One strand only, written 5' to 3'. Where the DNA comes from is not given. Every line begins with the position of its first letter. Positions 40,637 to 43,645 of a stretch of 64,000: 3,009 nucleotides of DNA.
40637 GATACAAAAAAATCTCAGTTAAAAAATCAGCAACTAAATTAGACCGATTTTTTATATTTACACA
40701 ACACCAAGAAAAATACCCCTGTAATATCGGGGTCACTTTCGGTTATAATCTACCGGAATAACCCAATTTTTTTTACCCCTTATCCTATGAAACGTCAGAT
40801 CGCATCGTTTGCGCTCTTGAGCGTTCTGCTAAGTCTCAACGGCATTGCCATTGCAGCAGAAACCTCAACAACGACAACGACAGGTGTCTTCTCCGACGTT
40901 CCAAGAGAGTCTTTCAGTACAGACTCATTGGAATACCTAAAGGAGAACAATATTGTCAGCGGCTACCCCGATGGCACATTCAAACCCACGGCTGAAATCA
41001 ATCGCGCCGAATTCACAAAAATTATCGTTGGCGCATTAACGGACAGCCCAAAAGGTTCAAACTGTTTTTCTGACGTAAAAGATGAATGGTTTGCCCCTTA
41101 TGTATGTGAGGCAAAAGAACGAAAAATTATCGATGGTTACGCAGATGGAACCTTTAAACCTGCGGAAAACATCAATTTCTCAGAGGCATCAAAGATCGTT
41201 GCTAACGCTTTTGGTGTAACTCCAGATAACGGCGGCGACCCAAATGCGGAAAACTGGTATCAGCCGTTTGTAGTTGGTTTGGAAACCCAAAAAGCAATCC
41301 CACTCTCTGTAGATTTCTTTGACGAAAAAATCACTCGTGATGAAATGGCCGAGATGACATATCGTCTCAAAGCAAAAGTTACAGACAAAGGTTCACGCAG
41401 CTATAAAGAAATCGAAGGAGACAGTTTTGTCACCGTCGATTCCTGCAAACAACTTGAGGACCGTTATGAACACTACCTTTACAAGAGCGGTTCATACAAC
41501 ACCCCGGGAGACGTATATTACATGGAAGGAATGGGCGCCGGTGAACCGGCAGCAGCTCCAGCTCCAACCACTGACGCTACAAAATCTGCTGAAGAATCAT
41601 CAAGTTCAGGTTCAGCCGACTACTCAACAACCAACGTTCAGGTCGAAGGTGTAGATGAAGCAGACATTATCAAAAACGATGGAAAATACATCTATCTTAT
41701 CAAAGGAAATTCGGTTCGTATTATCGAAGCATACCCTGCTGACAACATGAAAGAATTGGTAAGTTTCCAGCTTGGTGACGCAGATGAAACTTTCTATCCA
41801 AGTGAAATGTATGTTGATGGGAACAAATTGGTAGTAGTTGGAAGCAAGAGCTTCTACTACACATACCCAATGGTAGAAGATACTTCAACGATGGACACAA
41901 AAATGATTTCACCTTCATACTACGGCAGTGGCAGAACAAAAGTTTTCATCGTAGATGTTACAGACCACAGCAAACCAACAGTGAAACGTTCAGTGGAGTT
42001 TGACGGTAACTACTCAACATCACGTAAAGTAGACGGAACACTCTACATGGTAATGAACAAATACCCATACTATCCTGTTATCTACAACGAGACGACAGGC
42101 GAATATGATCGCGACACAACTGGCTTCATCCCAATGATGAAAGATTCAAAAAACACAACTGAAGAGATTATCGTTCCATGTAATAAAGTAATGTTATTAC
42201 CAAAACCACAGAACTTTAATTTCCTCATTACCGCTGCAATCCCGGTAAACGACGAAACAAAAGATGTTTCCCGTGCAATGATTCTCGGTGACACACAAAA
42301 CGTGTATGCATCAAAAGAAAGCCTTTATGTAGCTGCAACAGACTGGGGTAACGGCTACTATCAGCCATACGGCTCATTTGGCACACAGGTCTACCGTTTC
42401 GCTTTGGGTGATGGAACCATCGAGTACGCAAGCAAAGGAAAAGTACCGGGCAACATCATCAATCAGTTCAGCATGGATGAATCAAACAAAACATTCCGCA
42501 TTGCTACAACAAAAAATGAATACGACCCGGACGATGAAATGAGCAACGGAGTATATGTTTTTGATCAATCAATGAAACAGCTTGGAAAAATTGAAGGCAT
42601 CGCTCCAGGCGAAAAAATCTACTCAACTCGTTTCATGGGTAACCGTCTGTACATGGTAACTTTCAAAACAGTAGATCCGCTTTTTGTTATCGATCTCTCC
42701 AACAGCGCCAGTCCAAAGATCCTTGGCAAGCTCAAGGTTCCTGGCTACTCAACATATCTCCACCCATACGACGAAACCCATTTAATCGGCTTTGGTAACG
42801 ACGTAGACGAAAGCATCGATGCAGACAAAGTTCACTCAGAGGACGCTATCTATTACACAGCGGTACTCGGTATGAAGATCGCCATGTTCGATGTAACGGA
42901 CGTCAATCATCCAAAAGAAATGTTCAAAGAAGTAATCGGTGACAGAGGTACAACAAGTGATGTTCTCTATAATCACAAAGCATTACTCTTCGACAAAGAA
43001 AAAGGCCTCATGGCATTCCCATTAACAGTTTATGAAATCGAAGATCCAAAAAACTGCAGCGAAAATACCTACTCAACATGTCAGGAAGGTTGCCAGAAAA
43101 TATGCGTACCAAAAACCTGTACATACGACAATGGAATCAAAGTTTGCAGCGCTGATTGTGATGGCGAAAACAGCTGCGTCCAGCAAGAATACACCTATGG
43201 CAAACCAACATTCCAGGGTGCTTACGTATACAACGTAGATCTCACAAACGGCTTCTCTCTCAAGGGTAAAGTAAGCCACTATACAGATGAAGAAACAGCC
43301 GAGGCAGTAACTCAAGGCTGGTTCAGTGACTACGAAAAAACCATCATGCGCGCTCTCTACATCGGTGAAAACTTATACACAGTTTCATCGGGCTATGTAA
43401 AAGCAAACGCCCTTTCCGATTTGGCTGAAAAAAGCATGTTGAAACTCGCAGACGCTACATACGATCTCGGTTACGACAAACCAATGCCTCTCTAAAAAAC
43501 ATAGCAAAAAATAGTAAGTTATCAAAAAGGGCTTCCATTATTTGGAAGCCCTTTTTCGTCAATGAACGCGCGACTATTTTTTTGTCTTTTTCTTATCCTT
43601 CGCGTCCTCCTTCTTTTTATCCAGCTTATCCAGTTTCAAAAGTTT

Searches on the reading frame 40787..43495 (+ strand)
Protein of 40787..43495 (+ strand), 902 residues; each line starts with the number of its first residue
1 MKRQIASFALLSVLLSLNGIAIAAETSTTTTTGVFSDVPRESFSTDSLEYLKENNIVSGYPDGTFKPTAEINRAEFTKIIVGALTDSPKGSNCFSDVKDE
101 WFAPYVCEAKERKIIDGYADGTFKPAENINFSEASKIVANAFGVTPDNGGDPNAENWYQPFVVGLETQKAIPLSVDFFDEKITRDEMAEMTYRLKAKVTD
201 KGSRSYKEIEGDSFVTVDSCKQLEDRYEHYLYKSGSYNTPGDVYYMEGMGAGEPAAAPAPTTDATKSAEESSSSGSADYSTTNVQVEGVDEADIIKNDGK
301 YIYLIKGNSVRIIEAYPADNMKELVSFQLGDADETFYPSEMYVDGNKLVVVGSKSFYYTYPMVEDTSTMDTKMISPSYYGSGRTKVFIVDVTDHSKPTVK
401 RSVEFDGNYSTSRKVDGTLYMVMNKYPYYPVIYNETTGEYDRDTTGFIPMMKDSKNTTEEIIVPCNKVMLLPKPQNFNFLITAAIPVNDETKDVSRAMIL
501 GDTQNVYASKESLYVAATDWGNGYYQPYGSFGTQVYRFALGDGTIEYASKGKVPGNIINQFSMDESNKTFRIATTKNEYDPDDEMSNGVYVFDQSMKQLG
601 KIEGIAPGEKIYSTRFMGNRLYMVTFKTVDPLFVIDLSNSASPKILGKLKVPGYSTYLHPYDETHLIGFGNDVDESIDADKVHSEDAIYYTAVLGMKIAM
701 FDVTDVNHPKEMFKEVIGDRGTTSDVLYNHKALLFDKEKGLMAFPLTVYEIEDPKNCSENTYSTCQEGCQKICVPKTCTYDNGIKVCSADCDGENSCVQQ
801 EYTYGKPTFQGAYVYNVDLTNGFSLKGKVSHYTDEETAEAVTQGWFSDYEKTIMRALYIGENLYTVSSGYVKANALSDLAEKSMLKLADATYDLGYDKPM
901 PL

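Call 69: search_protein_families(library=pfam, proteins=[window:40787-43495:+], max_evalue=0.00001)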
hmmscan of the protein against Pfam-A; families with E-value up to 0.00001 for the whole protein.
window:40787-43495:+ (902 aa): 2 families
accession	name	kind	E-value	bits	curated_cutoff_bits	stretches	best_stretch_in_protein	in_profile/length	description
PF09826.15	Beta_propel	-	1e-164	549.5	22.4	1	279-879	1-495/495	Beta propeller domain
PF00395.25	SLH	-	7e-23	80.8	20.8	2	35-76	2-43/44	S-layer homology domain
